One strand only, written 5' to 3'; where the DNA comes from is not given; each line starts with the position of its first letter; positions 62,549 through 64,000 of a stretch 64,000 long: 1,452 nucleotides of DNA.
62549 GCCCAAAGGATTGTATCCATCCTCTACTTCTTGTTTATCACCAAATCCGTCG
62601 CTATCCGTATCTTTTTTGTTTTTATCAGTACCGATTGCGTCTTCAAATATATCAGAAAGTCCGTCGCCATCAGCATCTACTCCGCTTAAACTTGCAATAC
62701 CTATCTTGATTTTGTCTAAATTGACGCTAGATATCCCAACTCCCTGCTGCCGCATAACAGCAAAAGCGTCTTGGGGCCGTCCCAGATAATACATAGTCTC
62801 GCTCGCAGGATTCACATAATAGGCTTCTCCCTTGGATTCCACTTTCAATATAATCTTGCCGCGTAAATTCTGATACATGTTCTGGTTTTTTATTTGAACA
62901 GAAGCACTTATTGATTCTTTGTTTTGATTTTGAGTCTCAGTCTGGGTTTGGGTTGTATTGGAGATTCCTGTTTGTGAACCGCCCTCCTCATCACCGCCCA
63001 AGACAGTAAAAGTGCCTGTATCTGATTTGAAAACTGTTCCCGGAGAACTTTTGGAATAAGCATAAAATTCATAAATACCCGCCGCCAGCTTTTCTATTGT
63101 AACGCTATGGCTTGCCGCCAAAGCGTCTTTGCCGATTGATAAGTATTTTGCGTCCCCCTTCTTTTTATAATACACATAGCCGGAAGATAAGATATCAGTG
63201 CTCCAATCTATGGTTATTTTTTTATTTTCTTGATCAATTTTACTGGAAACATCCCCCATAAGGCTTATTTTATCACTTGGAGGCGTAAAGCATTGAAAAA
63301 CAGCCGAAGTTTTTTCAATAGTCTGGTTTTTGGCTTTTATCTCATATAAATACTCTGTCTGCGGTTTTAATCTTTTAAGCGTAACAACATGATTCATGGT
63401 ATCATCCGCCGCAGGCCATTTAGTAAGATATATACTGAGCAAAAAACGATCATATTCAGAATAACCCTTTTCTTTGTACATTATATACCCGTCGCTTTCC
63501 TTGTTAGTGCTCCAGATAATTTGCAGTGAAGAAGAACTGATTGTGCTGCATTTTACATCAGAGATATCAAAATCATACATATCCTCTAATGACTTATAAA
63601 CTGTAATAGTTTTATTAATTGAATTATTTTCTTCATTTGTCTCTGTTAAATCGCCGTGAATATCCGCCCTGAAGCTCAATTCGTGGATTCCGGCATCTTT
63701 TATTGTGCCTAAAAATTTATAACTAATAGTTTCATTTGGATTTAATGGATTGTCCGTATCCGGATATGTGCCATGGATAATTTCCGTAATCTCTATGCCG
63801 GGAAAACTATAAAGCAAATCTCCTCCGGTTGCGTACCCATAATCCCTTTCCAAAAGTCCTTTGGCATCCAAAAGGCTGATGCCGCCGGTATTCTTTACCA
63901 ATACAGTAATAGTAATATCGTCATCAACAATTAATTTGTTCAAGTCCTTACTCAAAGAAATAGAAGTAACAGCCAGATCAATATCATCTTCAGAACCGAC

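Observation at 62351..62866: A roughly 50-aa repeat (G-[KR]-I-x-L-x-V-E-x(2)-G-E-A-[WY]-Y-[VI]-N-P...Y-[FY]-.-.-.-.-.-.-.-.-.-[VI]-M-[RQ]...G-x-G-I-[ST]) shared by two secreted proteins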

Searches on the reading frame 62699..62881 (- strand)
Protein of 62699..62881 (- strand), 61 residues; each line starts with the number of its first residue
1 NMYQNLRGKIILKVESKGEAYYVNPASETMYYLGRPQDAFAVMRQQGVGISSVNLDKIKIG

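Call 8: search_solved_structures(query=A1, max_evalue=10, show_alignments=2)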
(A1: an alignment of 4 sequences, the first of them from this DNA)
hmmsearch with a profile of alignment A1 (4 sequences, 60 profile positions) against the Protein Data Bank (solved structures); distinct sequences matched with E-value up to 10: 3.
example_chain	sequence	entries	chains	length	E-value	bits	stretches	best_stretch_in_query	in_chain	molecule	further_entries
4v3p_LQ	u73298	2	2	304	1.3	11.8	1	13-29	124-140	60S ribosomal protein L5 | 60S ribosomal protein L18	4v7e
1k24_A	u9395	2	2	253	1.3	11.7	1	15-34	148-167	outer membrane protein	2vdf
2lkc_A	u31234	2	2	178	1.6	11.4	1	19-50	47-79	Translation initiation factor IF-2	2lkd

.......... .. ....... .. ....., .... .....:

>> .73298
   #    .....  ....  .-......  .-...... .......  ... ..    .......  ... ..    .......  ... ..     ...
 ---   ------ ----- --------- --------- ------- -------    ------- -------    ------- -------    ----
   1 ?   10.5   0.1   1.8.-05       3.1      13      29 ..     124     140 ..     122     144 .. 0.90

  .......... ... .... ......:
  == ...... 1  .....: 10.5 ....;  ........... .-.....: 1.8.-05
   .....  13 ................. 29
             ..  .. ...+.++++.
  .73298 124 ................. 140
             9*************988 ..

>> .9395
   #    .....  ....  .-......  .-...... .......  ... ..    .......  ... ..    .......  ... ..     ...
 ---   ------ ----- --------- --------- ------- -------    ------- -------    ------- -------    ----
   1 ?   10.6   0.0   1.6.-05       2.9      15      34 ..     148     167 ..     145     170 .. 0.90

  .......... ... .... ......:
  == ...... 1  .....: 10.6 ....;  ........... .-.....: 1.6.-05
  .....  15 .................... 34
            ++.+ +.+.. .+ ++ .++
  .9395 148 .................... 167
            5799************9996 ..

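Call 10: find_homologous_proteins(query=A1, max_evalue=0.001)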
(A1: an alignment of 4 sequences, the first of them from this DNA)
Query A1 (4 sequences) (61 aa, profile of the alignment): 58 proteins with E <= 0.001 among 75 candidates.
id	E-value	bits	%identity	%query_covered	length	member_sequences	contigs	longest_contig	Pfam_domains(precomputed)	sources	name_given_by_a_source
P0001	1.5e-44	167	59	84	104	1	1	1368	-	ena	-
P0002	9.0e-35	136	52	79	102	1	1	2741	-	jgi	jgi:hypothetical protein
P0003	1.2e-29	119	59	84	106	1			-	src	-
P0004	1.6e-29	119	54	89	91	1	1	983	-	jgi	jgi:NDP-sugar pyrophosphorylase family protein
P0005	1.5e-28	116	57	92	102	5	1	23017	-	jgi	jgi:hypothetical protein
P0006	3.7e-28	114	54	89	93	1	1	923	-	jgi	jgi:hypothetical protein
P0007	3.6e-27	111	59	97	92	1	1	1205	-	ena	-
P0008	1.2e-26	110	53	90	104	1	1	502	-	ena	-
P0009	8.2e-26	107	52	95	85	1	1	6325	-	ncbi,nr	ncbi:MAG: hypothetical protein U9M94_00030, partial [Patescibacteria group bacterium]|nr:hypothetica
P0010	2.1e-25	106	52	85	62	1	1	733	-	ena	-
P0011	2.2e-25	106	58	93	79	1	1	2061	-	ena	-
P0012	2.2e-25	106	57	92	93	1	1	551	-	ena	-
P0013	6.8e-25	104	60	69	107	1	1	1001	-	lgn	-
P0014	1.2e-24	103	51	80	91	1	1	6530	-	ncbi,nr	ncbi:MAG: hypothetical protein NT091_04645 [Candidatus Falkowbacteria bacterium]|nr:hypothetical pro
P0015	2.2e-24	102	55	87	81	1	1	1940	-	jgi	jgi:hypothetical protein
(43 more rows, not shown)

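Call 22: find_related_loci(query=A1, collection=genome_contigs, flank=4000)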
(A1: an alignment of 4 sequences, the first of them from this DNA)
Query A1 (61 aa) in genome_contigs; peptide patterns used: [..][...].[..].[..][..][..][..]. (x = any residue, [..] = any of these).
101 stretches matched a pattern; 60 encode a relative of the query (tblastn E <= 1e-3); 60 distinct loci.
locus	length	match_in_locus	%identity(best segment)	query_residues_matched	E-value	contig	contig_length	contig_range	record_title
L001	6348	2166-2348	67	1-61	3e-27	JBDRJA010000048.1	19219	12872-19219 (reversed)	MAG: Patescibacteria group bacterium isolate MEGAHIT-group-1.615 k141_12538803, whole genome shotgun sequence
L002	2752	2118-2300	67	1-61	3e-27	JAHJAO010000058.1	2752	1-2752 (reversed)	MAG: Candidatus Omnitrophota bacterium isolate Modern_marine.mb.214 Modern_marine.mb.214_k141_1012806, whole genome shot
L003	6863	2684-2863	67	2-61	1e-26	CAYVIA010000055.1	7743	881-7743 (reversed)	MAG TPA_asm: uncultured Gammaproteobacteria bacterium isolate binchicken_co129_792 genome assembly, contig: NODE_31336_l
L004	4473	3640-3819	70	2-61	1e-26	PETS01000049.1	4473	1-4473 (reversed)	MAG: Candidatus Falkowbacteria bacterium CG02_land_8_20_14_3_00_36_14 CG02_land_8_20_14_3.00_150_scaffold_14772_c, whole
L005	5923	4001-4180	67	2-61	2e-26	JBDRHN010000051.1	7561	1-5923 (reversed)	MAG: bacterium isolate MEGAHIT-group-1.518 k141_2921656, whole genome shotgun sequence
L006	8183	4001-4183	64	1-61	2e-26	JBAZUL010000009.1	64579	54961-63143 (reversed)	MAG: Patescibacteria group bacterium isolate SO_2017_GW1_227 NODE_2483_length_64579_cov_3.679420_OW334_2017, whole genom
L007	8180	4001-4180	68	2-61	3e-26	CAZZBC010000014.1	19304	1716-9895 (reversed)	MAG TPA_asm: uncultured Gammaproteobacteria bacterium isolate binchicken_co232_117 genome assembly, contig: NODE_5490_le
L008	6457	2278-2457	63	2-61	3e-26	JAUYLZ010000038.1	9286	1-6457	MAG: bacterium isolate C24_metabat.bin.60 C24_k141_217942, whole genome shotgun sequence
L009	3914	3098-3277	65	2-61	3e-26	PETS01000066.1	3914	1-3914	MAG: Candidatus Falkowbacteria bacterium CG02_land_8_20_14_3_00_36_14 CG02_land_8_20_14_3.00_150_scaffold_18479_c, whole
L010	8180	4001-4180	65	2-61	6e-26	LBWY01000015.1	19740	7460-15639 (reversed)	MAG: Parcubacteria group bacterium GW2011_GWE2_39_37 UT48_C0015, whole genome shotgun sequence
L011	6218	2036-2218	69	1-61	1e-25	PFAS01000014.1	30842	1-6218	MAG: Candidatus Falkowbacteria bacterium CG10_big_fil_rev_8_21_14_0_10_43_11 CG10_8_21_14_0.10_scaffold_1523_c, whole ge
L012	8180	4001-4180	63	2-61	3e-25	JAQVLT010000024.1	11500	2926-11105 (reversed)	MAG: Patescibacteria group bacterium isolate STF1_116 NODE_17245_length_11500_cov_4.912336_Sandtown_F1, whole genome sho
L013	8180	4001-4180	67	2-61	6e-25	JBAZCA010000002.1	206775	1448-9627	MAG: Patescibacteria group bacterium isolate SO_2017_GW1_125 NODE_500_length_206775_cov_8.758381_OW334_2017, whole genom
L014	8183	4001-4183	64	1-61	2e-24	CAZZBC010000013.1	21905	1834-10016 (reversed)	MAG TPA_asm: uncultured Gammaproteobacteria bacterium isolate binchicken_co232_117 genome assembly, contig: NODE_4487_le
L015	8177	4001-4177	66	3-61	6e-24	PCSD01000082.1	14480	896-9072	MAG: Candidatus Falkowbacteria bacterium CG23_combo_of_CG06-09_8_20_14_all_49_15 CG23_scaffold_2264_c, whole genome shot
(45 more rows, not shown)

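Call 58: find_related_loci(query=A1, collection=viral_contigs, flank=6000)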
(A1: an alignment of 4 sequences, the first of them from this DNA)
Query A1 (61 aa) in viral_contigs; peptide patterns used: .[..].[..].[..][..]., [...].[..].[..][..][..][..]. (x = any residue, [..] = any of these).
39 stretches matched a pattern; 3 encode a relative of the query (tblastn E <= 1e-3); 3 distinct loci.
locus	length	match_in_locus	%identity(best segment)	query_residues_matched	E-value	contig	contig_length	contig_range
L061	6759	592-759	46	6-61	7e-16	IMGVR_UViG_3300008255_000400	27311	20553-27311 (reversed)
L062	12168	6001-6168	46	6-61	7e-16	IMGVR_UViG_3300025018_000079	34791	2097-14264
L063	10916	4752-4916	40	6-60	4e-12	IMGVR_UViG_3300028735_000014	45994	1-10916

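Call 62: search_protein_families(library=pfam, proteins=[L062:2559-3827:-, L062:4439-5383:-, L062:6590-7612:-, L062:8023-9942:-, L062:9947-10528:-, L062:10533-12035:-, L063:1307-2431:-, L063:4956-9032:-, L063:9039-10742:-, L062:1294-1983:-], max_evalue=0.001)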
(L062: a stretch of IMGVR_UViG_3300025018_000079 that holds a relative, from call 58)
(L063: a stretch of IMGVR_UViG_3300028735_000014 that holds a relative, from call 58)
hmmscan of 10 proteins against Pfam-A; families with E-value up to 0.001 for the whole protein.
L062:2559-3827:- (422 aa): 1 family
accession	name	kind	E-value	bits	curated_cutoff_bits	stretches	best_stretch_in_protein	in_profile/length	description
PF13479.12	AAA_24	-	1.5e-23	84.1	27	1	16-200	2-173/195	AAA domain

L062:4439-5383:- (314 aa): 2 families
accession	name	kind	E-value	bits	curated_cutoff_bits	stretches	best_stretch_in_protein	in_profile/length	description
PF00589.27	Phage_integrase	-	7.8e-26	91.3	27.1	1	121-298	4-167/172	Phage integrase family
PF02899.23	Phage_int_SAM_1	-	0.00015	22.5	22.3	1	34-97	17-82/83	Phage integrase, N-terminal SAM-like domain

L062:6590-7612:- (340 aa): 0 families

L062:8023-9942:- (639 aa): 0 families

L062:9947-10528:- (193 aa): 0 families

L062:10533-12035:- (500 aa): 0 families

L063:1307-2431:- (374 aa): 3 families
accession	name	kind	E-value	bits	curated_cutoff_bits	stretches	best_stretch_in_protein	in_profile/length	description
PF00589.27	Phage_integrase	-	1.9e-32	112.9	27.1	1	110-285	2-167/172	Phage integrase family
PF02899.23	Phage_int_SAM_1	-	7.8e-12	45.7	22.3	1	14-88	9-83/83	Phage integrase, N-terminal SAM-like domain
PF13102.12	Phage_int_SAM_5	-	1.5e-06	28.9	22.3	1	10-90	8-88/98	Phage integrase SAM-like domain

L063:4956-9032:- (1358 aa): 1 family
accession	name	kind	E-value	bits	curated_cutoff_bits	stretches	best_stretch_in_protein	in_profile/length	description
PF18857.6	LPD38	-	7.5e-20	72.2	27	1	1001-1204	3-189/189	Large polyvalent protein associated domain 38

L063:9039-10742:- (567 aa): 0 families

L062:1294-1983:- (229 aa): 0 families

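Call 82: search_protein_families(library=phrogs, proteins=[L062:5899-6528:+, L063:3702-4943:+], max_evalue=0.01)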
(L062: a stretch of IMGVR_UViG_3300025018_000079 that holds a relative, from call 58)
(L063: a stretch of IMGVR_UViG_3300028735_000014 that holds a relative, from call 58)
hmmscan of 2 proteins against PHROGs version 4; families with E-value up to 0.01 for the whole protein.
L062:5899-6528:+ (209 aa): 0 families

L063:3702-4943:+ (413 aa): 1 family
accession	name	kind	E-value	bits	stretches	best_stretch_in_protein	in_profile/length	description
phrog_12883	-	unknown function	0.00083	20.6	0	376-403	26-57/71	-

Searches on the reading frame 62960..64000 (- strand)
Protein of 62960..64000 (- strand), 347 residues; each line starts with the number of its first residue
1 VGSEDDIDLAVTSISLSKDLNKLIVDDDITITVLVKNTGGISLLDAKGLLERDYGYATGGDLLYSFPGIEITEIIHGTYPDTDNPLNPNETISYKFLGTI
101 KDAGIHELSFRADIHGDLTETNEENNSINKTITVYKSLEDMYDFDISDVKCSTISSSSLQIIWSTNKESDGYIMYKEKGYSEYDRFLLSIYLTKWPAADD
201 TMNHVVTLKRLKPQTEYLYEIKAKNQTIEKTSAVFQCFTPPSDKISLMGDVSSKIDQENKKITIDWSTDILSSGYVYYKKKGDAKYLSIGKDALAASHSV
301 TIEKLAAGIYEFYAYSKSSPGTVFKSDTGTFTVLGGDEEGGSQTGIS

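Call 69: find_homologous_proteins(query=window:62960-64000:-, max_evalue=0.00001)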
Query window:62960-64000:- (347 aa): 2 proteins with E <= 0.00001 among 4136 candidates.
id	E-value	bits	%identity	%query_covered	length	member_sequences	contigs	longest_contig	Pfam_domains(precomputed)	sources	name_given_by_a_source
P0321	1.1e-223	759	100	100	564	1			PF07705.18,PF00041.28,PF16656.12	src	-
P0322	1.8e-158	545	100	71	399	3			PF07705.18,PF00041.28,PF16656.12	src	-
